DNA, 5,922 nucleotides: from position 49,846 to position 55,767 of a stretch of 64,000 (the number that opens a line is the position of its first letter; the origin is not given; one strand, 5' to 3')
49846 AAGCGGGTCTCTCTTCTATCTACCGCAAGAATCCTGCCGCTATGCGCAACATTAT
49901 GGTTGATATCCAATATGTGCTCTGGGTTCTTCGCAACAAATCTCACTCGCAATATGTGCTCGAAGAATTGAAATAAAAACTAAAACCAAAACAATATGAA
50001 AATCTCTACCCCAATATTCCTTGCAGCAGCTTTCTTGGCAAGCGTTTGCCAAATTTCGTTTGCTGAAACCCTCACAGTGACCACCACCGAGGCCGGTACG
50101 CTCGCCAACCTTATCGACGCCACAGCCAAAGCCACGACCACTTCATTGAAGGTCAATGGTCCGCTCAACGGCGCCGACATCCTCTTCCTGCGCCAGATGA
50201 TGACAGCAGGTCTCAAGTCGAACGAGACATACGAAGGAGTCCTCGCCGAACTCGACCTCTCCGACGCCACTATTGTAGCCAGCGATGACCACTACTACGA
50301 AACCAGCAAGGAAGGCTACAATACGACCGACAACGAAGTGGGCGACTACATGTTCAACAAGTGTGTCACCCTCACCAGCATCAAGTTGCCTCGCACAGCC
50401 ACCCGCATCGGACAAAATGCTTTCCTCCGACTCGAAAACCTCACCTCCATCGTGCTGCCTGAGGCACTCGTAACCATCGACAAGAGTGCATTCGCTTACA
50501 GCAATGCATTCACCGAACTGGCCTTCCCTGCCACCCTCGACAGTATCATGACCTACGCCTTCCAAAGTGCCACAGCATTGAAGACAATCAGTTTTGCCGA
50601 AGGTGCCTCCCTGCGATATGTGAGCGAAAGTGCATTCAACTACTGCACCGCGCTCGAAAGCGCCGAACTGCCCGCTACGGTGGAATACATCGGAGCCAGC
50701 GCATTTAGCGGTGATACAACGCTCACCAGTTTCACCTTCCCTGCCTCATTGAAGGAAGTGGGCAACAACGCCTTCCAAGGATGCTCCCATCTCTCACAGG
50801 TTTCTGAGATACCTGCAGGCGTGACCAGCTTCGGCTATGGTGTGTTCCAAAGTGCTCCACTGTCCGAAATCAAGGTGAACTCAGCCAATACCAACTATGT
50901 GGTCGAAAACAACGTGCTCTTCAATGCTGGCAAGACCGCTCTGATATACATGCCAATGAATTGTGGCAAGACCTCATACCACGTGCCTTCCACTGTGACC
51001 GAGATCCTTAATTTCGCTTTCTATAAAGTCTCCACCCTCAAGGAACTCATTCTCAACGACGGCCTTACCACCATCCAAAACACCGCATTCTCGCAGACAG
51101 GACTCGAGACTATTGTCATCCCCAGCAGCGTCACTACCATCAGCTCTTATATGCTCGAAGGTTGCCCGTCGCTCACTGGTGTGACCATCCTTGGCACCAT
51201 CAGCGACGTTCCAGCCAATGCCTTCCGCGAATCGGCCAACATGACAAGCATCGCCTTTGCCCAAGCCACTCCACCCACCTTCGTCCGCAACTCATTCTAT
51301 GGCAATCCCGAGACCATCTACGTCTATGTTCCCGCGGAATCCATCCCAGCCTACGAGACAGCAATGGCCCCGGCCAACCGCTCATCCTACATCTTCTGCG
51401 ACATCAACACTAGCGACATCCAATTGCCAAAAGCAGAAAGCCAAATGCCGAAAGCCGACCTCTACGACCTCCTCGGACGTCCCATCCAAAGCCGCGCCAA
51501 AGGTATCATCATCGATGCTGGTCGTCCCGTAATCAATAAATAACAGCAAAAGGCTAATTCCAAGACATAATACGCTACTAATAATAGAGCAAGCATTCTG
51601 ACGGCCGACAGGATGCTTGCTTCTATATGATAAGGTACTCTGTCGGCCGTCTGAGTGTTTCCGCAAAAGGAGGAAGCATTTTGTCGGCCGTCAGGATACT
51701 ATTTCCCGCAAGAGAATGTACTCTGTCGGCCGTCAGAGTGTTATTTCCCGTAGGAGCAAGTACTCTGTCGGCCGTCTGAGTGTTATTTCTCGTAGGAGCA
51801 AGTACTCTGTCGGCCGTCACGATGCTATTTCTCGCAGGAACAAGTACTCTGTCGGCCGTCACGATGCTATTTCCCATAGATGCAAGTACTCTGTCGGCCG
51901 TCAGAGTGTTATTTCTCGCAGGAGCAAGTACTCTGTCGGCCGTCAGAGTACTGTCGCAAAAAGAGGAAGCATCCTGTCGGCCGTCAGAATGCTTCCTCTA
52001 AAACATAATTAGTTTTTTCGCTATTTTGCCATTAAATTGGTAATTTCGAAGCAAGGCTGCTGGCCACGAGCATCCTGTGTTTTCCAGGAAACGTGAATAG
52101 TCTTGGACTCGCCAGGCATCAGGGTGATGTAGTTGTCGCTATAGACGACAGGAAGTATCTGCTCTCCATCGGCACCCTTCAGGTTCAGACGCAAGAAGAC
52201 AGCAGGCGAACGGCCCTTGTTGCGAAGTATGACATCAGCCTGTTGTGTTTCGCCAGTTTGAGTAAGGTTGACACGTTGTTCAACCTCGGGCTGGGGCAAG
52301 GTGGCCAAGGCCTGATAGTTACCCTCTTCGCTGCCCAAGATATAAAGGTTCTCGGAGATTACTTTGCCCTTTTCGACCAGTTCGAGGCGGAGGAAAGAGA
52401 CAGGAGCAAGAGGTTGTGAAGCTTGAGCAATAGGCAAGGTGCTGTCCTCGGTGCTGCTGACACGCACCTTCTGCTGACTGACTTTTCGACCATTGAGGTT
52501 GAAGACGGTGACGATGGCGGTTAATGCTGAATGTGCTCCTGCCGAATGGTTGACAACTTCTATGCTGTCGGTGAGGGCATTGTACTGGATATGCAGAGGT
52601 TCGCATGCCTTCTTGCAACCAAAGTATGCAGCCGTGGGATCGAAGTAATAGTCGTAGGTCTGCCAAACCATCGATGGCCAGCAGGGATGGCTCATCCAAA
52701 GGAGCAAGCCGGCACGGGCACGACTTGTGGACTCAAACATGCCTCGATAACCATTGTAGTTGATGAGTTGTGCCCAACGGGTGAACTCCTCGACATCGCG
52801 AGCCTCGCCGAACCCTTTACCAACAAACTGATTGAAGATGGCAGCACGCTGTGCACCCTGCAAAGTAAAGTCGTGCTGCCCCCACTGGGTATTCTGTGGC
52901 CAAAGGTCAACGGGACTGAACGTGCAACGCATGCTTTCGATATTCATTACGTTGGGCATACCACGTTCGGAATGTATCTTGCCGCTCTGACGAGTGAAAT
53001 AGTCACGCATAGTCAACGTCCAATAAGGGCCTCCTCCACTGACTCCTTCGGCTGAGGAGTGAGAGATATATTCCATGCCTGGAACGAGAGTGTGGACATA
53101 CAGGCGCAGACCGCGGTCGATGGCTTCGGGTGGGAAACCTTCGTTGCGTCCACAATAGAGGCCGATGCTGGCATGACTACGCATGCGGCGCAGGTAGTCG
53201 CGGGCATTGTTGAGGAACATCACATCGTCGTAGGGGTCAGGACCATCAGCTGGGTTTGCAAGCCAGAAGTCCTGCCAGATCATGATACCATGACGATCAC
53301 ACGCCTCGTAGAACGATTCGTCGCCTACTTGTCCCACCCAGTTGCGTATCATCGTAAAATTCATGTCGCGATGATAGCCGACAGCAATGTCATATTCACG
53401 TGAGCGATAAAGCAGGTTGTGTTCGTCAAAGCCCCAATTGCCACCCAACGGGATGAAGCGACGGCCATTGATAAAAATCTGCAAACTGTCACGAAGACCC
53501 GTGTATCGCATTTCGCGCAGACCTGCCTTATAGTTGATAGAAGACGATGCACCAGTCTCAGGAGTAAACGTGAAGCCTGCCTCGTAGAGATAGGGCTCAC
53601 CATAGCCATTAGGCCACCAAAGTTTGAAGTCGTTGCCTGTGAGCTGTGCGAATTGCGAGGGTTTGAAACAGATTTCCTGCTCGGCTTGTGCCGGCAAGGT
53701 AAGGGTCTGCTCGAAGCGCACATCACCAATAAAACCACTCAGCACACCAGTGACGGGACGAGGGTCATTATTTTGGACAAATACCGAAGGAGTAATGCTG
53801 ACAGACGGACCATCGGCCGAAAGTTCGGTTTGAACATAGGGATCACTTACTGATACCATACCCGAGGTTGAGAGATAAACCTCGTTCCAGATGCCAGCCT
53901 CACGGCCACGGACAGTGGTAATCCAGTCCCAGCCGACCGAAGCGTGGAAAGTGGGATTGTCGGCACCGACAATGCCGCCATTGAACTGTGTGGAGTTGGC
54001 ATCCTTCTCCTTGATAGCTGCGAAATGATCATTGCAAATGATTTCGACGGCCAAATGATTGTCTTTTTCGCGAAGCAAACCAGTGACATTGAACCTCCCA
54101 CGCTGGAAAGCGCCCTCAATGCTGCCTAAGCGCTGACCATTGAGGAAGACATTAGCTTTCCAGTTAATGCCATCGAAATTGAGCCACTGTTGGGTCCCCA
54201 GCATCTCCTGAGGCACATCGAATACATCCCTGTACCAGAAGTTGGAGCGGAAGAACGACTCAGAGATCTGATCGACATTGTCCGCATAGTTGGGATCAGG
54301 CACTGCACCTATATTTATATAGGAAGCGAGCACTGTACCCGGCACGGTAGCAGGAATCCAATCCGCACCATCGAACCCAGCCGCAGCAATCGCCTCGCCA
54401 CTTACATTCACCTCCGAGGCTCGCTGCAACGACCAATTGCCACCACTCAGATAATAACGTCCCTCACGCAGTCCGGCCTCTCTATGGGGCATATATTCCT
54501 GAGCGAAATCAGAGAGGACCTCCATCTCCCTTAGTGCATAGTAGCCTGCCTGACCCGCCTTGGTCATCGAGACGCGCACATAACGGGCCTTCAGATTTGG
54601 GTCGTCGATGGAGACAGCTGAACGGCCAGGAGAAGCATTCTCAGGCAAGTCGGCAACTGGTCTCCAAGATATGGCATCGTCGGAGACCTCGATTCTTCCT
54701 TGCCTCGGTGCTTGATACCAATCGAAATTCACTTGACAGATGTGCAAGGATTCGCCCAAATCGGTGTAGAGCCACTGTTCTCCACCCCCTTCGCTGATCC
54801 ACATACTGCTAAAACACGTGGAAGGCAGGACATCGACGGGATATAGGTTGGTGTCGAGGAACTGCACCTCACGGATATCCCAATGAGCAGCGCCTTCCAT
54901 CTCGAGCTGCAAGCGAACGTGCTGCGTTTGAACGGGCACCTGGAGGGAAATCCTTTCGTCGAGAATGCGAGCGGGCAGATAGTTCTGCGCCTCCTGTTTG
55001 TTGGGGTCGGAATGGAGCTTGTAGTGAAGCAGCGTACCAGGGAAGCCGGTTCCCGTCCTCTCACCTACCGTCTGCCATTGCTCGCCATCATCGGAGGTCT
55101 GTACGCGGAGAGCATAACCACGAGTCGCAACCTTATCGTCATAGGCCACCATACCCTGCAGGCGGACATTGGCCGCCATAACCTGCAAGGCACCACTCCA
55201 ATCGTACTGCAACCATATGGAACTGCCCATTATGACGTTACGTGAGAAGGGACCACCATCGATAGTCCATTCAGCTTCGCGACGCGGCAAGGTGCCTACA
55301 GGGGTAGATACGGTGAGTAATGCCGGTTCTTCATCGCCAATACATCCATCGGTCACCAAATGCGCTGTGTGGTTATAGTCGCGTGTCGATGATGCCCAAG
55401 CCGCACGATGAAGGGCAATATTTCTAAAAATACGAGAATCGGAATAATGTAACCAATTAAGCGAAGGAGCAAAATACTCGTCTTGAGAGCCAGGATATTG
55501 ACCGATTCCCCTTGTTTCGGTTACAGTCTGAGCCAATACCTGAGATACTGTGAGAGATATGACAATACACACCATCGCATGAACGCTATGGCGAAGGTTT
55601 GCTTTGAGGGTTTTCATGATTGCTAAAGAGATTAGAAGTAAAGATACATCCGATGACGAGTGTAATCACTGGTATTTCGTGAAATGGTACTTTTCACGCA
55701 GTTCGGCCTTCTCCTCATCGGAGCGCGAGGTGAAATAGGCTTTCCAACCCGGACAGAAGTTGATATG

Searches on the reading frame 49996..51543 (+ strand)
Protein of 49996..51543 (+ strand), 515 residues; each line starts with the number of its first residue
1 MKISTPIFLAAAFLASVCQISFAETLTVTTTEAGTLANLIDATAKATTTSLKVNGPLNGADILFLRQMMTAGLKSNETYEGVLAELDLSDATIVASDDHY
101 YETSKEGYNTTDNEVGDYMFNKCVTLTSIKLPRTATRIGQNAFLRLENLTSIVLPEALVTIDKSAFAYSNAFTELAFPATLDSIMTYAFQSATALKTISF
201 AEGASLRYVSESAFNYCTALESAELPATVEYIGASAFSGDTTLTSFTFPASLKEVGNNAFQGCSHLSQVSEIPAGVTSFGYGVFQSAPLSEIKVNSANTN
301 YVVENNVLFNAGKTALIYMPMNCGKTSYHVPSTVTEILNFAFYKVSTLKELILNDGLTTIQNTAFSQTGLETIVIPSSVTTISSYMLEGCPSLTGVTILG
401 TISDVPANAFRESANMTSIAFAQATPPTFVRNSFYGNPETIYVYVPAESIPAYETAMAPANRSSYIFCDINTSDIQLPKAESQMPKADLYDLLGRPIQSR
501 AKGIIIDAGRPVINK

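Call 12: search_protein_families(library=pfam, proteins=[window:49996-51543:+])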
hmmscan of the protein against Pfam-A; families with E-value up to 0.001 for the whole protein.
window:49996-51543:+ (515 aa): 2 families
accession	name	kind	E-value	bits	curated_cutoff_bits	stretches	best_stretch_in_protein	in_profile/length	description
PF13306.12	LRR_5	-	4.8e-62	207.9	27.7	3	114-217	2-101/127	BspA type Leucine rich repeat region (6 copies)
PF13855.12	LRR_8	-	8.9e-06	25.8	27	0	347-394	2-52/61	Leucine rich repeat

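Call 52: find_encoding_contigs(protein=window:49996-51543:+, flank=3000, max_places=10)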
Protein window:49996-51543:+ (515 aa): 24 contigs read that carry it; 6 places shown.
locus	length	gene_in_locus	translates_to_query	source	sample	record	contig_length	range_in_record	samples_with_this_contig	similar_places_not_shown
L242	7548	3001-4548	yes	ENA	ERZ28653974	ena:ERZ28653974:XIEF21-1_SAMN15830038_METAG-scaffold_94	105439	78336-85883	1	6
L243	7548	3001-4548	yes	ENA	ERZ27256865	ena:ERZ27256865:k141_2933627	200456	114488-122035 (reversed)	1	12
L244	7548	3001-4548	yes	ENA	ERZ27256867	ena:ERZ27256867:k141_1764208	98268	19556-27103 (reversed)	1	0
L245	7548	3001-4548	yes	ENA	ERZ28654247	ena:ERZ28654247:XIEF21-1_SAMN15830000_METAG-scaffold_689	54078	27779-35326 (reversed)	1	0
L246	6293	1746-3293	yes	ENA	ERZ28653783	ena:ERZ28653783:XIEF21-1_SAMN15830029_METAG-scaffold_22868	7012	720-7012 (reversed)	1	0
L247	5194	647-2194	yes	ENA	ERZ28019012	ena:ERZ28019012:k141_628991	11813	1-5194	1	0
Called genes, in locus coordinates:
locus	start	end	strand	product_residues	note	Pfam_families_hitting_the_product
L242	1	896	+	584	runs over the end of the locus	PF17148:DUF5117, PF16313:DUF4953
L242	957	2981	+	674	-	PF10459:Peptidase_S46, PF00089:Trypsin (faint), PF13365:Trypsin_2 (faint), PF10459:Peptidase_S46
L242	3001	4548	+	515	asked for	PF13306:LRR_5, PF13855:LRR_8 (faint), PF13306:LRR_5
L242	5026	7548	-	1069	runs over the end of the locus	PF00754:F5_F8_type_C, PF22633:F5_F8_type_C_2, PF22666:Glyco_hydro_2_N2, PF02837:Glyco_hydro_2_N (weak), PF00703:Glyco_hydro_2, PF18368:Ig_GlcNase, PF17753:Ig_mannosidase (weak)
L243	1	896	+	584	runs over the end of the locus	PF17148:DUF5117, PF16313:DUF4953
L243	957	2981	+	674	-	PF10459:Peptidase_S46, PF00089:Trypsin (faint), PF13365:Trypsin_2 (faint), PF10459:Peptidase_S46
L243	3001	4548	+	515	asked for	PF13306:LRR_5, PF13855:LRR_8 (faint), PF13306:LRR_5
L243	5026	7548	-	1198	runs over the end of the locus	PF00754:F5_F8_type_C, PF22633:F5_F8_type_C_2, PF22666:Glyco_hydro_2_N2, PF02837:Glyco_hydro_2_N (weak), PF00703:Glyco_hydro_2, PF17753:Ig_mannosidase (weak), PF18368:Ig_GlcNase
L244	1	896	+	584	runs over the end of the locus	PF17148:DUF5117, PF16313:DUF4953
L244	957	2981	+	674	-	PF10459:Peptidase_S46, PF00089:Trypsin (faint), PF13365:Trypsin_2 (faint), PF10459:Peptidase_S46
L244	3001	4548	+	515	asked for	PF13306:LRR_5, PF13855:LRR_8 (faint), PF13306:LRR_5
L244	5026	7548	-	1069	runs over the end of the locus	PF00754:F5_F8_type_C, PF22633:F5_F8_type_C_2, PF22666:Glyco_hydro_2_N2, PF02837:Glyco_hydro_2_N (weak), PF00703:Glyco_hydro_2, PF18368:Ig_GlcNase, PF17753:Ig_mannosidase (weak)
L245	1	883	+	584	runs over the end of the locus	PF17148:DUF5117, PF16313:DUF4953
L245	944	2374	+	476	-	-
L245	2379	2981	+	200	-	PF10459:Peptidase_S46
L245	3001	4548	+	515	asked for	PF13306:LRR_5, PF13855:LRR_8 (faint), PF13306:LRR_5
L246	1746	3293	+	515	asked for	PF13306:LRR_5, PF13855:LRR_8 (faint), PF13306:LRR_5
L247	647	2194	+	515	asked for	PF13306:LRR_5, PF13855:LRR_8 (faint), PF13306:LRR_5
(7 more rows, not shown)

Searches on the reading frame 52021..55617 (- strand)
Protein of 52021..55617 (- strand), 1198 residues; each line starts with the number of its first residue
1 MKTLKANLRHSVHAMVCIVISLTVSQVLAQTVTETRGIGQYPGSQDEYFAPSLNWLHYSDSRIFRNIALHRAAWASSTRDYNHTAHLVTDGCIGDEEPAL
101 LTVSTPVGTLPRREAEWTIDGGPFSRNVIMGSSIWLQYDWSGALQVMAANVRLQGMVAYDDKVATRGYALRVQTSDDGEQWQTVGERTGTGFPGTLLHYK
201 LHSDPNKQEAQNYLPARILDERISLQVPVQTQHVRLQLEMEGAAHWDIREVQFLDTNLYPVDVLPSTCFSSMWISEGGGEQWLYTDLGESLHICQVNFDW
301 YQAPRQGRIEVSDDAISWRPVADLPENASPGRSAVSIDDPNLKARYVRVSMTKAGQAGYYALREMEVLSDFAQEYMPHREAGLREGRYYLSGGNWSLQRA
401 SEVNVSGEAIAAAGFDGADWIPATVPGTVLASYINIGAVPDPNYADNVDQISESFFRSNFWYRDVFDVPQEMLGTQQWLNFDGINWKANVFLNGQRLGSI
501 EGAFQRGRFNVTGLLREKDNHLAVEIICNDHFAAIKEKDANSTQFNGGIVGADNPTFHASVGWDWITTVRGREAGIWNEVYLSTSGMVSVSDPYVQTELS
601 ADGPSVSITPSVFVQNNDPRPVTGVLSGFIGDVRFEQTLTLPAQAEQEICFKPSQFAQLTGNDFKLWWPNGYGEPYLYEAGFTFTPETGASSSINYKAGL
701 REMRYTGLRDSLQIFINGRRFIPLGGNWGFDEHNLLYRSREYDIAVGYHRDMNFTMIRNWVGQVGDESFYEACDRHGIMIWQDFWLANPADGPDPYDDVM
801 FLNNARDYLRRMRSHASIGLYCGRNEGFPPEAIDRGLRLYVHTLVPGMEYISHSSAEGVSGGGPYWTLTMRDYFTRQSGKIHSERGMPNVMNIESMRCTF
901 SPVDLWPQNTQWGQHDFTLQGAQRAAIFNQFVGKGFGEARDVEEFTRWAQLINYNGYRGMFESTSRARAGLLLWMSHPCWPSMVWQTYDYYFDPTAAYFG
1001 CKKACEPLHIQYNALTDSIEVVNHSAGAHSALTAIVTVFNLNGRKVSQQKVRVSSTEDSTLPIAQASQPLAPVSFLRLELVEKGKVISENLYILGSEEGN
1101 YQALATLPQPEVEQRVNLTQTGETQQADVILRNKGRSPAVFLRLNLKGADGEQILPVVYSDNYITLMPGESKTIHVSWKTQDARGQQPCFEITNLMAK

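Call 12: search_protein_families(library=pfam, proteins=[window:52021-55617:-])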
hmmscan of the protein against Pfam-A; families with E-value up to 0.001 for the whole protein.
window:52021-55617:- (1198 aa): 7 families
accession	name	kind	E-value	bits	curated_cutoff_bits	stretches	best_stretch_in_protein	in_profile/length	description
PF22666.2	Glyco_hydro_2_N2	-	5.9e-31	108.2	27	1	414-577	10-166/167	Glycosyl hydrolase 2 galactose-binding domain-like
PF18368.7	Ig_GlcNase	-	1.4e-26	93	26.3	1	1091-1192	2-100/105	Exo-beta-D-glucosaminidase Ig-fold domain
PF00754.31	F5_F8_type_C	-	2.7e-16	60.3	28.2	1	271-364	24-125/127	F5/8 type C domain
PF22633.2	F5_F8_type_C_2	-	4.6e-15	56.4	27.8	1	270-349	9-91/91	NedA-like, galactose-binding domain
PF00703.27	Glyco_hydro_2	-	1.3e-08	36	23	1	588-701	1-109/109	Glycosyl hydrolases family 2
PF02837.24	Glyco_hydro_2_N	-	2.9e-08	34.3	28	1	457-535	64-142/169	Glycosyl hydrolases family 2, sugar binding domain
PF17753.7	Ig_mannosidase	-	6.3e-07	29.4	22.6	1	1108-1185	2-68/81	Ig-fold domain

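Call 74: find_homologous_proteins(query=window:52021-55617:-, max_evalue=1e-100)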
Query window:52021-55617:- (1198 aa): 1839 proteins with E <= 1e-100 among 8000 candidates; the best 120 are listed.
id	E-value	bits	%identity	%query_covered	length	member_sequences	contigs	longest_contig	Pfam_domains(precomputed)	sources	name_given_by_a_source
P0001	0.0e+0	2831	100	100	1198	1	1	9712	PF18368.8,PF02837.25,PF00754.32,PF22633.4,PF17753.8,PF00703.28,PF22666.3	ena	-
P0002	0.0e+0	2719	95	100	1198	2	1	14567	PF18368.8,PF02837.25,PF00754.32,PF22633.4,PF17753.8,PF00703.28,PF22666.3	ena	-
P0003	0.0e+0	2652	93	100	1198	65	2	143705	PF18368.8,PF02837.25,PF00754.32,PF22633.4,PF17753.8,PF00703.28,PF22666.3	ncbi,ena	-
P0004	0.0e+0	2341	83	100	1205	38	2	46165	PF18368.8,PF02837.25,PF00754.32,PF22633.4,PF17753.8,PF00703.28,PF22666.3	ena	-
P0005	0.0e+0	2328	82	99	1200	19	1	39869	PF18368.8,PF02837.25,PF00754.32,PF22633.4,PF17753.8,PF00703.28,PF22666.3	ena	-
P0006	0.0e+0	2243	79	100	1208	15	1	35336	PF18368.8,PF00754.32,PF22633.4,PF17753.8,PF00703.28,PF22666.3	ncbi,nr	ncbi:MAG: discoidin domain-containing protein [Bacteroidales bacterium]|nr:discoidin domain-containi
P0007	0.0e+0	2139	76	99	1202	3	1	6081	PF18368.8,PF00754.32,PF22633.4,PF17753.8,PF22666.3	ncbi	-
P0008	0.0e+0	2020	72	100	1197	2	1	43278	PF18368.8,PF02837.25,PF00754.32,PF22633.4,PF17753.8,PF00703.28,PF22666.3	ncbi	-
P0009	0.0e+0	1977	71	100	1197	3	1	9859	PF18368.8,PF02837.25,PF00754.32,PF22633.4,PF17753.8,PF00703.28,PF22666.3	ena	-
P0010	0.0e+0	1949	71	97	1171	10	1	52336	PF18368.8,PF02837.25,PF00754.32,PF22633.4,PF17753.8,PF00703.28,PF22666.3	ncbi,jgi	jgi:hypothetical protein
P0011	0.0e+0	1947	71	97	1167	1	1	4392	PF18368.8,PF02837.25,PF00754.32,PF22633.4,PF17753.8,PF00703.28,PF22666.3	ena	-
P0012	0.0e+0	1941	70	97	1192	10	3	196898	PF18368.8,PF02837.25,PF00754.32,PF22633.4,PF17753.8,PF00703.28,PF22666.3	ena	-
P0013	0.0e+0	1940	71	97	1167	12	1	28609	PF18368.8,PF02837.25,PF00754.32,PF22633.4,PF17753.8,PF00703.28,PF22666.3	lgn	-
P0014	0.0e+0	1940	71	97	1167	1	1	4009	PF18368.8,PF02837.25,PF00754.32,PF22633.4,PF17753.8,PF00703.28,PF22666.3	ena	-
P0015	0.0e+0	1938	69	99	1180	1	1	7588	PF18368.8,PF02837.25,PF00754.32,PF22633.4,PF17753.8,PF00703.28,PF22666.3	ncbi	-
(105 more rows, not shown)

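Call 75: find_encoding_contigs(protein=P0004, flank=2500, max_places=2)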
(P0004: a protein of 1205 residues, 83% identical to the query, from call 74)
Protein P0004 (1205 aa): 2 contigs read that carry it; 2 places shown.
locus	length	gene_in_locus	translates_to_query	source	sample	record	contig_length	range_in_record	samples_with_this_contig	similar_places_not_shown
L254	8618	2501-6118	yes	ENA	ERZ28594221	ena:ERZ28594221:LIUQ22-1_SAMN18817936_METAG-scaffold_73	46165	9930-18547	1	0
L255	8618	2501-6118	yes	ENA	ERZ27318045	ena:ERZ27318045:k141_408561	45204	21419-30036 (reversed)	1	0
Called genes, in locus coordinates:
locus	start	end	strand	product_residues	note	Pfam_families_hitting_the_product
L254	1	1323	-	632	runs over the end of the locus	PF02743:dCache_1 (weak), PF22673:MCP-like_PDC_1, PF07228:SpoIIE, PF13581:HATPase_c_2, PF02518:HATPase_c (weak)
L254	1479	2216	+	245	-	PF00160:Pro_isomerase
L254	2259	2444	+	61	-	-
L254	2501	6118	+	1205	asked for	PF00754:F5_F8_type_C (weak), PF22633:F5_F8_type_C_2, PF22666:Glyco_hydro_2_N2, PF02837:Glyco_hydro_2_N (weak), PF00703:Glyco_hydro_2, PF17753:Ig_mannosidase (weak), PF18368:Ig_GlcNase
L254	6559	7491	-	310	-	PF13593:SBF_like, PF01758:SBF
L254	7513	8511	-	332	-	PF19700:DUF6198 (faint), PF02588:YitT_membrane, PF10035:DUF2179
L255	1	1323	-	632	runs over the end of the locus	PF02743:dCache_1 (weak), PF22673:MCP-like_PDC_1, PF07228:SpoIIE, PF13581:HATPase_c_2, PF02518:HATPase_c (weak)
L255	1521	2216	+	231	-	PF00160:Pro_isomerase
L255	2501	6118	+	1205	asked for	PF00754:F5_F8_type_C (weak), PF22633:F5_F8_type_C_2, PF22666:Glyco_hydro_2_N2, PF02837:Glyco_hydro_2_N (weak), PF00703:Glyco_hydro_2, PF17753:Ig_mannosidase (weak), PF18368:Ig_GlcNase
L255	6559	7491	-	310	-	PF13593:SBF_like, PF01758:SBF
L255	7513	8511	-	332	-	PF19700:DUF6198 (faint), PF02588:YitT_membrane, PF10035:DUF2179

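Call 76: find_encoding_contigs(protein=P0005, flank=2500, max_places=2)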
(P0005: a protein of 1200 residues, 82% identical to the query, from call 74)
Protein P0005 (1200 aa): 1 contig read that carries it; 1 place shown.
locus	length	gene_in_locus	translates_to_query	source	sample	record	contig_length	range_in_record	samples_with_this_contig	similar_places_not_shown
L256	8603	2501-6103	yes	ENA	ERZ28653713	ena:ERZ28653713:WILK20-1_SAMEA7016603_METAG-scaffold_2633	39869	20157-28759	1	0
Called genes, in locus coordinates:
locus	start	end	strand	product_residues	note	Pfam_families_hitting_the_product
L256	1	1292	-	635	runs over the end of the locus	PF22673:MCP-like_PDC_1, PF07228:SpoIIE, PF13581:HATPase_c_2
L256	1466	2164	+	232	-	PF00160:Pro_isomerase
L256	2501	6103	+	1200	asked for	PF00754:F5_F8_type_C, PF22633:F5_F8_type_C_2, PF22666:Glyco_hydro_2_N2, PF02837:Glyco_hydro_2_N (weak), PF00703:Glyco_hydro_2, PF17753:Ig_mannosidase, PF18368:Ig_GlcNase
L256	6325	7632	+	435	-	PF07994:NAD_binding_5, PF01658:Inos-1-P_synth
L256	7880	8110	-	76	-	-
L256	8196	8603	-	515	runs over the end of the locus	PF13306:LRR_5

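Call 77: find_encoding_contigs(protein=P0006, flank=2500, max_places=2)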
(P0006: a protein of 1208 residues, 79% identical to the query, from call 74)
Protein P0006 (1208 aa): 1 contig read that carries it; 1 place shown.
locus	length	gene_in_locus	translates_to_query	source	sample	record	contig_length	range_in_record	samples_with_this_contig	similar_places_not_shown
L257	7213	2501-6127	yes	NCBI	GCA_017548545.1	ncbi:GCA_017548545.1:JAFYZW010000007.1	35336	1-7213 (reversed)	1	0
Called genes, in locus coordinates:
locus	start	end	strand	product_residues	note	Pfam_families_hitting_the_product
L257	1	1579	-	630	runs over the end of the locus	PF02743:dCache_1 (weak), PF22673:MCP-like_PDC_1, PF07228:SpoIIE, PF13581:HATPase_c_2, PF02518:HATPase_c (weak)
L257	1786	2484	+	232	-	PF00160:Pro_isomerase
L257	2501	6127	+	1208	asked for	PF00754:F5_F8_type_C, PF22633:F5_F8_type_C_2, PF22666:Glyco_hydro_2_N2, PF00703:Glyco_hydro_2, PF17753:Ig_mannosidase, PF18368:Ig_GlcNase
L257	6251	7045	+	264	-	PF00657:Lipase_GDSL (weak), PF13472:Lipase_GDSL_2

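Call 78: find_encoding_contigs(protein=P0008, flank=2500, max_places=2)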
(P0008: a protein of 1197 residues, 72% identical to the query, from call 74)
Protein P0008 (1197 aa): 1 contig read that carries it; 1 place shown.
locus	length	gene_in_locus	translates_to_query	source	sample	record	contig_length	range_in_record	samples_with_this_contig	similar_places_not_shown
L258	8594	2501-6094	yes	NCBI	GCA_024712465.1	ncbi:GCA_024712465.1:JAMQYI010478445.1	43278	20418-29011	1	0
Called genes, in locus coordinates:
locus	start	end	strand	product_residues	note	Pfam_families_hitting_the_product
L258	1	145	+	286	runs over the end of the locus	PF12833:HTH_18, PF00165:HTH_AraC (weak)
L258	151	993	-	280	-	PF12833:HTH_18, PF00165:HTH_AraC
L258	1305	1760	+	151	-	PF00210:Ferritin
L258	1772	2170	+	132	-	PF01243:PNPOx_N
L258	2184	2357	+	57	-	-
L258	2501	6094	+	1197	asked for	PF00754:F5_F8_type_C, PF22633:F5_F8_type_C_2, PF17753:Ig_mannosidase (faint), PF02837:Glyco_hydro_2_N (weak), PF22666:Glyco_hydro_2_N2, PF00703:Glyco_hydro_2, PF18368:Ig_GlcNase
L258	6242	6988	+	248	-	PF00753:Lactamase_B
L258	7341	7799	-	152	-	-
